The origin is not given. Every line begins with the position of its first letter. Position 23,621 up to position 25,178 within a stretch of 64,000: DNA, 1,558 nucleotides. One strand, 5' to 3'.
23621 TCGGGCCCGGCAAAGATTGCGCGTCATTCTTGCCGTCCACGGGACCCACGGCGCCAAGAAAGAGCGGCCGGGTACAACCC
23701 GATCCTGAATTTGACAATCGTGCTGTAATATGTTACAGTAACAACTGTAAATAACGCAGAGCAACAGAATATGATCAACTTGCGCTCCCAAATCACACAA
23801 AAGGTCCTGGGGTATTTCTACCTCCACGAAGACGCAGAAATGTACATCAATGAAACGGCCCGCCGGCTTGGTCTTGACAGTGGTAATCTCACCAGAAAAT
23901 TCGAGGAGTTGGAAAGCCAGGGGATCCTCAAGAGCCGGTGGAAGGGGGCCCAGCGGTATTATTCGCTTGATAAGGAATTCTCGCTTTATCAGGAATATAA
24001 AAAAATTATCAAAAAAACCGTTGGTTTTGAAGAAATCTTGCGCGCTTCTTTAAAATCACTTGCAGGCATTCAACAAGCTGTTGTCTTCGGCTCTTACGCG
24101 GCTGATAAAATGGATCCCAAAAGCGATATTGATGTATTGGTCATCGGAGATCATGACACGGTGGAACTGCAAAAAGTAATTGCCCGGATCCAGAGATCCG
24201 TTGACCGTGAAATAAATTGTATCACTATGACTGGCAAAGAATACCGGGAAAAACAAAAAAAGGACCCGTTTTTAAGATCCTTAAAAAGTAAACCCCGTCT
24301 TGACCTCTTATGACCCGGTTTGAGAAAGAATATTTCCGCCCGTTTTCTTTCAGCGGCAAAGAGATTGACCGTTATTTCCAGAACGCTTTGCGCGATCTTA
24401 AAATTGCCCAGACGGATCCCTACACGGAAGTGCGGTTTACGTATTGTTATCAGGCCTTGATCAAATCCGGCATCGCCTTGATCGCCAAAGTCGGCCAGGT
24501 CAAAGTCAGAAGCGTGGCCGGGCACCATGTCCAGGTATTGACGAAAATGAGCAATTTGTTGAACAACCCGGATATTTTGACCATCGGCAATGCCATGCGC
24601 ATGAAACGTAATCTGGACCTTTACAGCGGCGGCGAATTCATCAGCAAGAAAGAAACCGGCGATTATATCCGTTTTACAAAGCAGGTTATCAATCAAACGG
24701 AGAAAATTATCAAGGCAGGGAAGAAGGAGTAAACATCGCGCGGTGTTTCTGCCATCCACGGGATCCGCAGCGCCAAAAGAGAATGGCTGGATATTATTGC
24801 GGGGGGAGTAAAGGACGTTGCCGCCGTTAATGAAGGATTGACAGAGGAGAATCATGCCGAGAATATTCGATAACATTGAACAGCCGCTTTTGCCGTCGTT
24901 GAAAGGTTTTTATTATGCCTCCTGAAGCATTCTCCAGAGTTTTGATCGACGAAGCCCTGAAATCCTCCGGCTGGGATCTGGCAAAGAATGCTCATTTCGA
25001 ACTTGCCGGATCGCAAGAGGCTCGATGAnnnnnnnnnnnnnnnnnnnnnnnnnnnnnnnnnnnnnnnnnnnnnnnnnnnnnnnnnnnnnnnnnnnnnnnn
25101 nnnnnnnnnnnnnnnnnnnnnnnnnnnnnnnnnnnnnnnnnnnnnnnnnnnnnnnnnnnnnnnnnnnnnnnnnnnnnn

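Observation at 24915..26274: DUF4238 gene embedded between fragments of decayed restriction-modification genes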

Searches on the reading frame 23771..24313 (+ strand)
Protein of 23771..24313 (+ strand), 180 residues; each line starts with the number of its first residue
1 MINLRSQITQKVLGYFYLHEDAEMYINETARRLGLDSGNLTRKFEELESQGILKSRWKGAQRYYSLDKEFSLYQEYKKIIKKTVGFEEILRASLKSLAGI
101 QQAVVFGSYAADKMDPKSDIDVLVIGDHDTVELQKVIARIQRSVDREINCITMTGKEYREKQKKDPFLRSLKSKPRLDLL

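Call 7: search_protein_families(library=pfam, proteins=[window:23771-24313:+], max_evalue=0.01)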
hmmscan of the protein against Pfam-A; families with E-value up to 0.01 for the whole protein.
window:23771-24313:+ (180 aa): 6 families
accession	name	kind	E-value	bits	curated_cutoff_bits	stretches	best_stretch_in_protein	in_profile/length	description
PF01909.29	NTP_transf_2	-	1.4e-10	41.8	21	1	90-153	4-74/93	Nucleotidyltransferase domain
PF18765.7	Polbeta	-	1.2e-08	35.4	26.9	1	93-151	6-67/93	Polymerase beta, Nucleotidyltransferase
PF12840.13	HTH_20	-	3.8e-05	24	27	1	13-56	10-51/51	Helix-turn-helix domain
PF13412.12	HTH_24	-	0.00052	20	21.9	1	16-54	10-48/48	Winged helix-turn-helix DNA-binding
PF22014.2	DUF6932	-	0.0012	19.7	27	1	90-140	41-91/142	Family of unknown function (DUF6932)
PF25212.1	HVO_A0114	-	0.0037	17.5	27.6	1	18-60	31-73/84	HVO_A0114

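Call 9: search_protein_families(library=padloc, proteins=[window:23771-24313:+], max_evalue=1)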
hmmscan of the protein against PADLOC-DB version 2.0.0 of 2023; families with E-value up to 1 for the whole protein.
window:23771-24313:+ (180 aa): 21 families
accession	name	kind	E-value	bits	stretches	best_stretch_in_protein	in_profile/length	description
PDLC04368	PDC-M05A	-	3.7e-42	142.4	1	4-179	10-188/201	-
PDLC04370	PDC-M05A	-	1.3e-23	81.9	1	5-179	13-187/194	-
PDLC04372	PDC-M05A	-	9.6e-23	79.3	1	30-177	5-155/167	-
PDLC04369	PDC-M05A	-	3.9e-18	63.8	1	12-179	18-184/201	-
PDLC04903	PDC-S09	-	3.7e-09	34.9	1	100-172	26-102/108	-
PDLC04906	PDC-S09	-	2.2e-07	29.2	1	95-143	19-70/98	-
PDLC04904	PDC-S09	-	7.6e-07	27.3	1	95-141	20-68/104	-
PDLC04902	PDC-S09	-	1.5e-06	26.4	1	95-136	16-60/97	-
PDLC04371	PDC-M05A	-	2.5e-06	25.3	1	4-150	28-177/211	-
PDLC04905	PDC-S09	-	4.2e-06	25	1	93-132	14-54/101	-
PDLC01438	Csa3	-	1e-05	23.7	1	10-98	151-232/305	"CAS-I,CAS-II,CAS-III,CAS-IV,CAS-V,CAS-VI; associated_signaling"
PDLC01857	CARF3--CARF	-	1.5e-05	22.7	1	21-68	141-187/201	-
PDLC04907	PDC-S09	-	5.4e-05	21.3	1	92-127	19-54/114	-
PDLC00769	Cyclase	-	9.6e-05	19.9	1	78-146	23-94/261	oligonucleotide-cyclase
PDLC01268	CasR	-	0.00041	18.4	1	17-67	132-177/179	"CAS-I,CAS-II,CAS-III,CAS-IV,CAS-V,CAS-VI; associated_signaling"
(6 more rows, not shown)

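Call 10: search_protein_families(library=ncbifam, proteins=[window:23771-24313:+], max_evalue=1)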
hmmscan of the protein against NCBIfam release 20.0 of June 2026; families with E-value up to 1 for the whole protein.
window:23771-24313:+ (180 aa): 10 families
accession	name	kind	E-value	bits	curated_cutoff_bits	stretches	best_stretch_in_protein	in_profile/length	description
NF047752.1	MntA_antitoxin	equivalog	7.5e-08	32.2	60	1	99-153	6-62/106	type VII toxin-antitoxin system MntA family adenylyltransferase antitoxin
NF033788.1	HTH_metalloreg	subfamily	7.9e-06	25.6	55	1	17-69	19-71/77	metalloregulator ArsR/SmtB family transcription factor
NF012212.1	ANT_9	subfamily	0.0033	16.7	340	1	99-140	20-63/249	aminoglycoside nucleotidyltransferase ANT(9)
NF052638.1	TransRegOhrRVib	equivalog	0.014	15.1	200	1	15-55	43-83/141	transcriptional regulator OhrR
TIGR01884.1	cas_HTH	subfamily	0.02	14.3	60.2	1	20-64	153-196/202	CRISPR-associated CARF protein Csa3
NF051895.1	anti_phage_HalB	equivalog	0.037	13.6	190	1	105-130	4-29/211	anti-phage Hailong system nucleotidyltransferase HalB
NF001366.0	PRK00275.1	equivalog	0.044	11.7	1299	1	60-132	33-110/895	[protein-PII] uridylyltransferase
NF003210.0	PRK04172.1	equivalog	0.046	12.5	350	1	11-75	10-71/496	phenylalanine--tRNA ligase subunit alpha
NF003448.0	PRK05007.1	equivalog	0.057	11.2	1255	1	65-131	40-111/884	bifunctional uridylyltransferase/uridylyl-removing protein GlnD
NF041117.1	CBASS_cyclase_b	equivalog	0.094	12.3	200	1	88-132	23-70/275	CBASS oligonucleotide cyclase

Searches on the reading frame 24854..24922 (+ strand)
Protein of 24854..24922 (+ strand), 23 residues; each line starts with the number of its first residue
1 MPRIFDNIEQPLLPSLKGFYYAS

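Call 23: search_dna_similar(query=window:24854-24922:+, collection=plasmids, mode=protein, max_evalue=10, max_rows=25)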
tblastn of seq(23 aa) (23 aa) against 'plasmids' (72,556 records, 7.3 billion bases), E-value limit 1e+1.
Records with a match: 4; places in all: 4; records where one place covers at least 80% of the query: 0.
Best place of each record, by identity: 60-80% 4.
By first word of the organism name: Leptolyngbya 2; Anabaena 1; Nostoc 1.
By predicted mobility (MOB-suite, as given by PLSDB): non-mobilizable 3; conjugative 1.
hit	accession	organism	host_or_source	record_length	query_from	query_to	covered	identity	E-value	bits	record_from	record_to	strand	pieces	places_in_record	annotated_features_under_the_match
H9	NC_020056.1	Anabaena cylindrica PCC 7122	water, most likely pond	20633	1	17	74%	76.5%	6e-1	32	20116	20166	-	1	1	helicase-related protein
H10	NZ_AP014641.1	Leptolyngbya boryana IAM M-101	-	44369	1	17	74%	76.5%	8e-1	31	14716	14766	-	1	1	phospholipase D-like domain-containing protein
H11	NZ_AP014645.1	Leptolyngbya boryana dg5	-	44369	1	17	74%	76.5%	8e-1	31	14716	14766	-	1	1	phospholipase D-like domain-containing protein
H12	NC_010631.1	Nostoc punctiforme PCC 73102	-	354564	1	17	74%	70.6%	2e+0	30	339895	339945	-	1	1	helicase-related protein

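Call 25: get_annotated_region(hit=H9, flank=6000)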
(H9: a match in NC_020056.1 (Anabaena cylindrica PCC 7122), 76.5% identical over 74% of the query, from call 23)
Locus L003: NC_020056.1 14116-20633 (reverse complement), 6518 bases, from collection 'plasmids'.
description: Anabaena cylindrica PCC 7122 plasmid pANACY.05, complete sequence
organism: Anabaena cylindrica PCC 7122 (NCBI taxid 272123)
taxonomy: Bacteria; Cyanobacteriota; Cyanophyceae; Nostocales; Nostocaceae; Anabaena; Anabaena cylindrica; Anabaena cylindrica PCC 7122
host: -; source: water, most likely pond; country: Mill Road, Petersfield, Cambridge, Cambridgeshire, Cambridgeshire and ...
typing (MOB-suite, as given by PLSDB): non-mobilizable; replicon rep_cluster_555
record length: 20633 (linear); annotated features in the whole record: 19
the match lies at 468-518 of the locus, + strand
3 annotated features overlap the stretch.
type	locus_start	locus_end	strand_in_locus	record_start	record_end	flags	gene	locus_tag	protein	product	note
CDS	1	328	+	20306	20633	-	-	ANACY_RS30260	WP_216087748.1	hypothetical protein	-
CDS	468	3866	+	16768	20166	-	-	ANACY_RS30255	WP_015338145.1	helicase-related protein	-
CDS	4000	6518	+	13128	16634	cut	-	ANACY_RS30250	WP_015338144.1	DNA methyltransferase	-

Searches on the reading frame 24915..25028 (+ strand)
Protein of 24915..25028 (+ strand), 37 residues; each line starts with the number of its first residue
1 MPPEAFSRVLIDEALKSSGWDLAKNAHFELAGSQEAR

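Call 8: search_protein_families(library=pfam, proteins=[window:24915-25028:+], max_evalue=10)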
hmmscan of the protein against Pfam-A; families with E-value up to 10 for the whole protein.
window:24915-25028:+ (37 aa): 1 family
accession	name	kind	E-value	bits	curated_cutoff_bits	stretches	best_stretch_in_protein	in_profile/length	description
PF02954.25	HTH_8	-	0.042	14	22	1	4-26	3-25/42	Bacterial regulatory protein, Fis family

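Call 9: search_protein_families(library=padloc, proteins=[window:24915-25028:+], max_evalue=1)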
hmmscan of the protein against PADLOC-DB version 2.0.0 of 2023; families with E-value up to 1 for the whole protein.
window:24915-25028:+ (37 aa): 0 families

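Call 10: search_protein_families(library=ncbifam, proteins=[window:24915-25028:+], max_evalue=1)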
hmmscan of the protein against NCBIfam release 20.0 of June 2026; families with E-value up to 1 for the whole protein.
window:24915-25028:+ (37 aa): 0 families

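Call 13: search_dna_similar(query=window:24915-25025:+, collection=plasmids, mode=protein, max_evalue=10, max_rows=25)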
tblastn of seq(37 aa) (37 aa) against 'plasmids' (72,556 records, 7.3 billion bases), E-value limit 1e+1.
Records with a match: 5; places in all: 5; records where one place covers at least 80% of the query: 0.
Best place of each record, by identity: 60-80% 1; <60% 4.
By first word of the organism name: Sinorhizobium 2; Aromatoleum 1; Methylococcus 1; Deinococcus 1.
By predicted mobility (MOB-suite, as given by PLSDB): conjugative 3; non-mobilizable 2.
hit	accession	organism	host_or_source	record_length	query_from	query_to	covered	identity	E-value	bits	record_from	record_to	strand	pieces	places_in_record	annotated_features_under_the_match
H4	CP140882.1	Sinorhizobium meliloti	Medicago lupulina,whole organism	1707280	6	34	78%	51.7%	5e+0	30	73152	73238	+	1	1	AAA family ATPase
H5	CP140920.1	Sinorhizobium meliloti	Medicago lupulina,whole organism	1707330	6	34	78%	51.7%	5e+0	30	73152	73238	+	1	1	AAA family ATPase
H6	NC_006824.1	Aromatoleum aromaticum EbN1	-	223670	1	22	59%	59.1%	8e+0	29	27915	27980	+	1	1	DEAD/DEAH box helicase family protein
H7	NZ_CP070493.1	Methylococcus sp. EFPC2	pure culture,stream biofilm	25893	4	23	54%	60.0%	2e+0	31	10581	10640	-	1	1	DEAD/DEAH box helicase family protein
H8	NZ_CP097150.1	Deinococcus sp. QL22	-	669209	4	25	59%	54.5%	2e+0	31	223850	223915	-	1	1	hsdR: type I restriction-modification system endonuclease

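Call 77: search_protein_representatives(protein=window:24915-25028:+)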
Query: 37 residues. Proteins with E-value up to 0.001 (for the whole library): 10; up to 1e-10: 1; up to 1e-30: 0. The best 10 are listed.
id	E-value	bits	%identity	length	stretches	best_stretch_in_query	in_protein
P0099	3.3e-12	59.9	88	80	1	1-34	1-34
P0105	3.7e-06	41.6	70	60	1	1-33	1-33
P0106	6.6e-05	37.9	29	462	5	1-27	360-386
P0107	7.5e-05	37.7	71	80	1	1-31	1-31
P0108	1.3e-04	37.0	66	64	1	4-32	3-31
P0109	2.0e-04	36.4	44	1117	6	16-33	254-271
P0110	2.9e-04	35.9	69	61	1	2-33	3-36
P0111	4.8e-04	35.3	69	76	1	2-33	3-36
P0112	6.5e-04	34.9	69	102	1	2-33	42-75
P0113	7.0e-04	34.8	71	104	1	3-33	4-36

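Call 81: find_encoding_contigs(protein=P0107, flank=10000, max_places=4)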
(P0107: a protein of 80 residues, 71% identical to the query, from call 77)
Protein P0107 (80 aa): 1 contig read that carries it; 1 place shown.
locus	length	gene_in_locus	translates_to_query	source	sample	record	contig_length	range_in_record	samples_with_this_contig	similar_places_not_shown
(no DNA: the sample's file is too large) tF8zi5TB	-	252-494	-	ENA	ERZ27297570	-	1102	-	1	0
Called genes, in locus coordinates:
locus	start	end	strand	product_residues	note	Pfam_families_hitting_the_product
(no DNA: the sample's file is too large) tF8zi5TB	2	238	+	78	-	?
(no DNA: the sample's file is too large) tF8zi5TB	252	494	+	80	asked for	-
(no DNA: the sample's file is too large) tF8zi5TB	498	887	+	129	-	-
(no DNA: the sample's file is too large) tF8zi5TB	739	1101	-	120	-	?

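Call 83: search_protein_families(library=pfam, proteins=[P0113, P0112, P0111, P0107], max_evalue=1)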
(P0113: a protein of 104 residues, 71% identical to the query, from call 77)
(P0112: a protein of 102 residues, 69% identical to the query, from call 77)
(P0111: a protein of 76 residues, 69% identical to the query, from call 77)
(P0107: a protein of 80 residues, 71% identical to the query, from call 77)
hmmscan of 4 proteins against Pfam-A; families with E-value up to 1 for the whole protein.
P0113 (104 aa): 1 family
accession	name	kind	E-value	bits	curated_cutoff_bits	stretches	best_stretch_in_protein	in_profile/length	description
PF04313.20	HSDR_N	-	1.7e-08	35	25.1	2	29-93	118-179/198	Type I restriction enzyme R protein N terminus (HSDR_N)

P0112 (102 aa): 1 family
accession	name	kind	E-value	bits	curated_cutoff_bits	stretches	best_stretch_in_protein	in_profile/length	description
PF04313.20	HSDR_N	-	0.0092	16.3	25.1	1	66-99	116-148/198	Type I restriction enzyme R protein N terminus (HSDR_N)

P0111 (76 aa): 2 families
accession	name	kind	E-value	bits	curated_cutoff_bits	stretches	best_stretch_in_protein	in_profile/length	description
PF04313.20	HSDR_N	-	2.2e-05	24.9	25.1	2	29-72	118-158/198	Type I restriction enzyme R protein N terminus (HSDR_N)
PF08378.17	NERD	-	0.2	12.6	22.1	1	14-57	11-55/111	Nuclease-related domain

P0107 (80 aa): 3 families
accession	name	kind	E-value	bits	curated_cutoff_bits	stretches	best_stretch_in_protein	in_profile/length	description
PF08011.17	PDDEXK_9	-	0.078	13.4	25.5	1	25-63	21-65/105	PD-(D/E)XK nuclease superfamily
PF04313.20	HSDR_N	-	0.089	13.1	25.1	1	22-58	114-149/198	Type I restriction enzyme R protein N terminus (HSDR_N)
PF02954.25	HTH_8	-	0.18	12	22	1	4-24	3-23/42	Bacterial regulatory protein, Fis family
